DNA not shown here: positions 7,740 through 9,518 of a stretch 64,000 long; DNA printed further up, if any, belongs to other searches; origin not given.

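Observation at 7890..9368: Compact 492-aa protein with the full motif set of T7-like single-subunit RNA polymerases, paired with the integrase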

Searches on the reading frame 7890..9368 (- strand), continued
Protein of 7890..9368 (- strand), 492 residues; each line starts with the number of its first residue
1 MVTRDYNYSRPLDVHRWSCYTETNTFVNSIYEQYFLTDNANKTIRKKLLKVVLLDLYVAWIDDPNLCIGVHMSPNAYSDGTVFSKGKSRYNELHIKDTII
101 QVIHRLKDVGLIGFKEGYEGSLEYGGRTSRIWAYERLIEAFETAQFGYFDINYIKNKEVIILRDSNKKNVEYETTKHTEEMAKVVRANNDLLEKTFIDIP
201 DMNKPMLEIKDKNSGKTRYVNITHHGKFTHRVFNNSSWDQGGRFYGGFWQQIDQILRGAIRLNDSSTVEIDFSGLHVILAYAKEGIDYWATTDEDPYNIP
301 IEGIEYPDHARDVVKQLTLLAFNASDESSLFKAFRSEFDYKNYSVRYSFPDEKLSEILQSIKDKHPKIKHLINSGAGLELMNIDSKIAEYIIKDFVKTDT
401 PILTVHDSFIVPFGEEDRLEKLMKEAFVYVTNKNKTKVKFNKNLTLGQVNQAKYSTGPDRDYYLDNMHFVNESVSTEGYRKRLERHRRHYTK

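Call 39: find_related_loci(query=A3, collection=genome_contigs, flank=10000)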
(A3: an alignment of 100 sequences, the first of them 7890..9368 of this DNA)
Query A3 (492 aa) in genome_contigs; peptide patterns used: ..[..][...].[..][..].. (x = any residue, [..] = any of these).
409 stretches matched a pattern; 387 encode a relative of the query (tblastn E <= 1e-3); the best 80 are kept; 80 distinct loci.
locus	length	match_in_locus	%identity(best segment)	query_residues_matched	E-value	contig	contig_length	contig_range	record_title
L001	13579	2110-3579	92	1-490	0e+0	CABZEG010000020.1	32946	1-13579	MAG: uncultured Alphaproteobacteria bacterium isolate AG-895-K23 genome assembly, contig: AG-895-K23_NODE_20, whole geno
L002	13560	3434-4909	90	1-492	0e+0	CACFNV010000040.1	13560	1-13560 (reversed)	uncultured Alphaproteobacteria bacterium isolate AG-414-C21 genome assembly, contig: AG-414-C21_NODE_40, whole genome sh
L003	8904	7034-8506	90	1-491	0e+0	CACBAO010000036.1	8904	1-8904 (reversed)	uncultured Alphaproteobacteria bacterium isolate AG-349-J18 genome assembly, contig: AG-349-J18_NODE_36, whole genome sh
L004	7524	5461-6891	91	14-490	0e+0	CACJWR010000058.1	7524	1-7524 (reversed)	MAG: uncultured Alphaproteobacteria bacterium isolate AG-916-E11 genome assembly, contig: AG-916-E11_NODE_56, whole geno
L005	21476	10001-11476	87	1-492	0e+0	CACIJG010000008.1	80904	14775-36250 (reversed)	uncultured Alphaproteobacteria bacterium isolate AG-435-J13 genome assembly, contig: AG-435-J13_NODE_8, whole genome sho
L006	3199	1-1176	93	99-490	0e+0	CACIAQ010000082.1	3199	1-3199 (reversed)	uncultured Alphaproteobacteria bacterium isolate AG-430-P14 genome assembly, contig: AG-430-P14_NODE_82, whole genome sh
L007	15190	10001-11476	56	1-492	2e-176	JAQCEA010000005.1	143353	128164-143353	MAG: Proteobacteria bacterium isolate casp15-mb.96 NODE_103_length_143353_cov_0.115878, whole genome shotgun sequence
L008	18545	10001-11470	57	1-490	1e-174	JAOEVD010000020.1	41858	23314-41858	Candidatus Puniceispirillum sp. isolate AH-135-E14 AH-135-E14_NODE_20, whole genome shotgun sequence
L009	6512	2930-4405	55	1-492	4e-175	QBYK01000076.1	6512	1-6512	SAR116 cluster bacterium AG-325-I21 Ga0172094_1076, whole genome shotgun sequence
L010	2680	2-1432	54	14-490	2e-177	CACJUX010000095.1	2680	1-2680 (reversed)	MAG: uncultured SAR116 cluster alpha proteobacterium isolate AG-916-C06 genome assembly, contig: AG-916-C06_NODE_95, who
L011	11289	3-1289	55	63-492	1e-153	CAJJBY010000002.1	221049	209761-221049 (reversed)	MAG: uncultured Candidatus Puniceispirillum sp. isolate FRAM18_bin087 genome assembly, contig: FRAM17_bin087-2, whole ge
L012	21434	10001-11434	50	1-490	7e-146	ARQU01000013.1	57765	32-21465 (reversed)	Alpha proteobacterium SCGC AAA536-G10 A536G10DRAFT_NODE-unique_13_len_57765.13_C, whole genome shotgun sequence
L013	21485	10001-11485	47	4-490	6e-136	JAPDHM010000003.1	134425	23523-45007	Rhodobacteraceae bacterium IMCC1909 IMCC1909_3, whole genome shotgun sequence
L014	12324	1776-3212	51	1-490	1e-131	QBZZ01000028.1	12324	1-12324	SAR116 cluster bacterium AG-337-N21 Ga0172098_128, whole genome shotgun sequence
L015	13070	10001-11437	51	1-490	4e-130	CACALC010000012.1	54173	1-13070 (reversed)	uncultured SAR116 cluster alpha proteobacterium isolate AG-898-B14 genome assembly, contig: AG-898-B14_NODE_12, whole ge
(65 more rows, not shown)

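Call 44: search_dna_similar(query=window:7890-9368:-, collection=plasmids, mode=protein, max_evalue=0.001, max_rows=30)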
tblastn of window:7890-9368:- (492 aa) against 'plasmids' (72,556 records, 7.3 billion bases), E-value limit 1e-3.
Records with a match: 5; places in all: 6; records where one place covers at least 80% of the query: 1.
Best place of each record, by identity: <60% 5.
By first word of the organism name: Paracoccus 2; Thioclava 1; Neorhizobium 1; Sphingomonas 1.
By predicted mobility (MOB-suite, as given by PLSDB): non-mobilizable 4; conjugative 1.
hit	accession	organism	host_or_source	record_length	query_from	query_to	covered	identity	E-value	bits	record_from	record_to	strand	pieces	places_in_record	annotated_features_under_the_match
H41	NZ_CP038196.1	Paracoccus versutus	single cell,soil adjacent to the roots ...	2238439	5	428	86%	32.0%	2e-57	213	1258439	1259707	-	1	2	none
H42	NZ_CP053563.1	Thioclava electrotropha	cultured cells,marine sediment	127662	150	427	57%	33.0%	2e-30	133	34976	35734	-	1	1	hypothetical protein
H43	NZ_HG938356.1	Neorhizobium galegae bv. officinalis bv. officinalis str. ...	Galega officinalis root nodule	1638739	70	425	72%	23.4%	1e-10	72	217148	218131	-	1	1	record has no annotation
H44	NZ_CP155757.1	Sphingomonas parapaucimobilis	Chinese cabbage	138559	100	427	67%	23.7%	1e-5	56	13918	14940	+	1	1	hypothetical protein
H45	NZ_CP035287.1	Paracoccus versutus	whole organism,soil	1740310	5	199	40%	30.0%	6e-11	73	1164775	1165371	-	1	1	none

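Call 54: search_solved_structures(query=A3, max_evalue=10, show_alignments=5)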
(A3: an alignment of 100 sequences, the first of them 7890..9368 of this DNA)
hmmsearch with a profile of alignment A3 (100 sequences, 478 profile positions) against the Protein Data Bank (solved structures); distinct sequences matched with E-value up to 10: 3.
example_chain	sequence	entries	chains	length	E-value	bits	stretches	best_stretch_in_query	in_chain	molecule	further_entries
4n0h_B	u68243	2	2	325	0.4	12.7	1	151-211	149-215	Glutamyl-tRNA(Gln) amidotransferase subunit B, mitochondrial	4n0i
3fkf_A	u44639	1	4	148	0.96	11.4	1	50-96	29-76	thiol-disulfide oxidoreductase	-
8wkj_A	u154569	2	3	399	2.1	10.3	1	341-380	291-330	Aminotransferase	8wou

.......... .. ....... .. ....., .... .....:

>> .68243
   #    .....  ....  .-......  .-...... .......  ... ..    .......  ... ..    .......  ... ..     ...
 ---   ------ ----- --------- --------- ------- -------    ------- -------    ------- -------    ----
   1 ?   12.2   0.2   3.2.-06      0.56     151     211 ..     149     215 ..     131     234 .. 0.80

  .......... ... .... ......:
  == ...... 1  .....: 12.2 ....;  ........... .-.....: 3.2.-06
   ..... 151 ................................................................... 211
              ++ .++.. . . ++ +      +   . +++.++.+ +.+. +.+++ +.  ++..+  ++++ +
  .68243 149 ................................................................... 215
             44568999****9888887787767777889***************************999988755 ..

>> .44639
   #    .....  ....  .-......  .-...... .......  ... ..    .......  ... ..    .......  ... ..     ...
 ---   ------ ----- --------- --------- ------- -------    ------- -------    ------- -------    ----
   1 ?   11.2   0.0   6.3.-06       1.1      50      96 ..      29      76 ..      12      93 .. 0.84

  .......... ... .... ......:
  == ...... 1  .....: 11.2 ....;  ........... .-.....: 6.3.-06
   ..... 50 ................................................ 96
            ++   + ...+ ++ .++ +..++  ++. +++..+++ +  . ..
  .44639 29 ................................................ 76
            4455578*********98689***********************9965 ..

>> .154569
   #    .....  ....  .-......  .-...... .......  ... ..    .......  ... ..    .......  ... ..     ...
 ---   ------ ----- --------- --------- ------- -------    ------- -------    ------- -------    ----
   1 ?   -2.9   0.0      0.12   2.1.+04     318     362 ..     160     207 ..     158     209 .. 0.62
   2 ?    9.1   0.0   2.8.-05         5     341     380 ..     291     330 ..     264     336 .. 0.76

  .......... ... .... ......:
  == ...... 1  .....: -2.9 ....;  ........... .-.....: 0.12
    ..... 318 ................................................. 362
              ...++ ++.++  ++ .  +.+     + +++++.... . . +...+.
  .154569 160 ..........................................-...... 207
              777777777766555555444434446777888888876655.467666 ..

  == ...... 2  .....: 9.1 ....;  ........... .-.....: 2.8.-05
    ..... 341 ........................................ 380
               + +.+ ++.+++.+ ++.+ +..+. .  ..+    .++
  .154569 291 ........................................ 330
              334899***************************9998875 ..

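Call 94: search_protein_families(library=padloc, proteins=[window:7890-9368:-], max_evalue=0.01)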
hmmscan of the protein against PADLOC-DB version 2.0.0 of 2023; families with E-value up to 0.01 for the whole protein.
window:7890-9368:- (492 aa): 0 families

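Call 108: search_protein_families(library=pfam, proteins=[P0129, P0131, P0134, P0139, P0141, P0166, P0226, P0205, P0224], max_evalue=0.01)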
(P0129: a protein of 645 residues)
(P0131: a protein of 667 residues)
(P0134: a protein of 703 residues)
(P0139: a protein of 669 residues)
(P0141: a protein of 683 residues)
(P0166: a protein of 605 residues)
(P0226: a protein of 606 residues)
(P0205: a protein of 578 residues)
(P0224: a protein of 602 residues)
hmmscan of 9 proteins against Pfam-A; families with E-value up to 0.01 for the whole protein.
P0129 (645 aa): 0 families

P0131 (667 aa): 0 families

P0134 (703 aa): 0 families

P0139 (669 aa): 0 families

P0141 (683 aa): 0 families

P0166 (605 aa): 0 families

P0226 (606 aa): 0 families

P0205 (578 aa): 0 families

P0224 (602 aa): 0 families

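Call 109: get_annotated_region(hit=H19, flank=5000)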
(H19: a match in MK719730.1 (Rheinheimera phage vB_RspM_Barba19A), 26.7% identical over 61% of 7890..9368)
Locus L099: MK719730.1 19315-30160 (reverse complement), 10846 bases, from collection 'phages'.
description: Rheinheimera phage vB_RspM_Barba19A, complete genome.
organism: Rheinheimera phage vB_RspM_Barba19A (NCBI taxid 2565658)
taxonomy: Viruses; Duplodnaviria; Heunggongvirae; Uroviricota; Caudoviricetes; Barbavirus; Barbavirus barba19A
host: Rheinheimera sp. BAL341; source: -; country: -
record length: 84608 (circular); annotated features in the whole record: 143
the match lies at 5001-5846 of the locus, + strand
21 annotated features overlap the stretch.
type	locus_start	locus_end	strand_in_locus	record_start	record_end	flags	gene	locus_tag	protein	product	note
CDS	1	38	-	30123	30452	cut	-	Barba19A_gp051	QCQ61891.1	hypothetical protein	-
CDS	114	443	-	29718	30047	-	-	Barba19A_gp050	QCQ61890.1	hypothetical protein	annotation based on sequence similarity to NCBI ARK07580.2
CDS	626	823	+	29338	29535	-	-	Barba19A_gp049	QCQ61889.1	hypothetical protein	-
CDS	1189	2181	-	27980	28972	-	-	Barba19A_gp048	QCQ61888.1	pentapeptide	annotation based on sequence similarity to NCBI CDB99514.1 and Pfam PF01469.18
CDS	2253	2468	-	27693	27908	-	-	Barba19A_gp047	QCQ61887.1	hypothetical protein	-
CDS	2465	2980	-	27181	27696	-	-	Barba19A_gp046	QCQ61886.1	hypothetical protein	-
CDS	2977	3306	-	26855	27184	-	-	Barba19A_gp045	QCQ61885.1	hypothetical protein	-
CDS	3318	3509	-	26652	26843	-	-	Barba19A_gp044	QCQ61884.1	hypothetical protein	-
CDS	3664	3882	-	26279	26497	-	-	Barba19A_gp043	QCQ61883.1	hypothetical protein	annotation based on sequence similarity to NCBI AUR87597.2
CDS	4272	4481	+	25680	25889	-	-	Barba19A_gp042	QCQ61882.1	hypothetical protein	-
CDS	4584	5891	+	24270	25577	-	-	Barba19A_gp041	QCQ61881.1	hypothetical protein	annotation based on sequence similarity to NCBI AUR93476.2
CDS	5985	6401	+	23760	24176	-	-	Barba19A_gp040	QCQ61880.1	hypothetical protein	-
CDS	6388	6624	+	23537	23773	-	-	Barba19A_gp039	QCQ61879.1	hypothetical protein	-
CDS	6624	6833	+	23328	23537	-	-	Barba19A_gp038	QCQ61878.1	hypothetical protein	-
CDS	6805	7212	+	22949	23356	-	-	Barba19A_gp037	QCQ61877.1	hypothetical protein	-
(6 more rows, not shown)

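Call 110: get_annotated_region(hit=H2, flank=5000)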
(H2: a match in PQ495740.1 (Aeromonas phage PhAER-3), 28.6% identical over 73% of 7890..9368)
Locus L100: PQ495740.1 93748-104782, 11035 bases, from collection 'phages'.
description: Aeromonas phage PhAER-3, complete genome.
organism: Aeromonas phage PhAER-3 (NCBI taxid 3378350)
taxonomy: Viruses
host: Aeromonas sp.; source: water samples from freshwater fish farms; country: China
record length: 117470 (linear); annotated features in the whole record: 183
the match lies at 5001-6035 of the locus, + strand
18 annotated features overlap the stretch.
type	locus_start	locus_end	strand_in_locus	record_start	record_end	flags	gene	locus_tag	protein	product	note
CDS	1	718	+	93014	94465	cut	-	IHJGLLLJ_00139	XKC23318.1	hypothetical protein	-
CDS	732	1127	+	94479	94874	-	-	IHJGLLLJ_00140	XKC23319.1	hypothetical protein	-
CDS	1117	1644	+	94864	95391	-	-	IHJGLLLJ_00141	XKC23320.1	hypothetical protein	-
CDS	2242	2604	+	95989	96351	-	-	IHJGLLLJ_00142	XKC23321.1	hypothetical protein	-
CDS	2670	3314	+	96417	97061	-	-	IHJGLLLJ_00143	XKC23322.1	hypothetical protein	-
CDS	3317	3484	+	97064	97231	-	-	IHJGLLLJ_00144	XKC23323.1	hypothetical protein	-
CDS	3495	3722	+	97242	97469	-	-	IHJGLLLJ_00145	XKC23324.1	hypothetical protein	-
CDS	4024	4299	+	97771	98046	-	-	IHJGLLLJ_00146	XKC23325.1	hypothetical protein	-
CDS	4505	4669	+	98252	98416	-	-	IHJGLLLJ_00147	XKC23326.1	hypothetical protein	-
CDS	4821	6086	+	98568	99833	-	-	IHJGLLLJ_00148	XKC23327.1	hypothetical protein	-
CDS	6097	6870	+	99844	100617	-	prs2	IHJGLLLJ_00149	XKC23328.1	putative ribose-phosphate pyrophosphokinase 2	-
CDS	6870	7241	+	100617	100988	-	-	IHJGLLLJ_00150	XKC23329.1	hypothetical protein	-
CDS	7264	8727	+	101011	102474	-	-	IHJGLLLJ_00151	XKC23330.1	hypothetical protein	-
CDS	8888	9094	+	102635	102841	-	-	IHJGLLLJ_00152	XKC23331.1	hypothetical protein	-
CDS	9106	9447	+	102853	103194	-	-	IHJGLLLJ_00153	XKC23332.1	hypothetical protein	-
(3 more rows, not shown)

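Call 115: find_related_loci(query=A3, collection=viral_contigs, flank=10000)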
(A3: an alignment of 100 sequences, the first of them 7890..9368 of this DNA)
Query A3 (492 aa) in viral_contigs; peptide patterns used: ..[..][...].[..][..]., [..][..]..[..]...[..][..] (x = any residue, [..] = any of these).
75 stretches matched a pattern; 34 encode a relative of the query (tblastn E <= 1e-3); 34 distinct loci.
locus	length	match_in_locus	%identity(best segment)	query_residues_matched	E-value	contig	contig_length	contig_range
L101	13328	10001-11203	32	25-428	2e-40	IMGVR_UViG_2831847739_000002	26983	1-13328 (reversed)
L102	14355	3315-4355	27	49-427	4e-32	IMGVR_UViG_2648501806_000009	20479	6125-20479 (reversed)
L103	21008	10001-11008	27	68-430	7e-31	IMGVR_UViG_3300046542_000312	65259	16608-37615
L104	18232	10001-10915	29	97-427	1e-27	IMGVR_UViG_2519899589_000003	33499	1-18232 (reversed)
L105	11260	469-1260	29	156-443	1e-26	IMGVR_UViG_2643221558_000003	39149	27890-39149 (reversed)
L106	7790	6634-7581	29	102-439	2e-25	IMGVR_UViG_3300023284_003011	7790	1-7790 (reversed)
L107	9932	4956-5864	27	88-426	1e-23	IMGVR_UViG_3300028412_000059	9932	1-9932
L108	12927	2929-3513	33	216-427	2e-22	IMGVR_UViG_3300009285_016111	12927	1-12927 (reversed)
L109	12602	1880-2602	28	150-423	6e-22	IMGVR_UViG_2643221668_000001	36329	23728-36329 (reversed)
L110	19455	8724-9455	27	150-426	3e-21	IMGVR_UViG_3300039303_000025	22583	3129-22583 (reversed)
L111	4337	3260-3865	32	228-427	3e-21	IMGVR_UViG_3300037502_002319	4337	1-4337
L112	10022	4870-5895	24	73-426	4e-21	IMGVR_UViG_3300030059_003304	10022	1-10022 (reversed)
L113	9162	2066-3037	25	89-426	6e-21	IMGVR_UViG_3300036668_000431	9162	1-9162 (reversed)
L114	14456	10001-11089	25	79-434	8e-21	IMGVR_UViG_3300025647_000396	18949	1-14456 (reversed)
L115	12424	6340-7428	25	79-434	3e-20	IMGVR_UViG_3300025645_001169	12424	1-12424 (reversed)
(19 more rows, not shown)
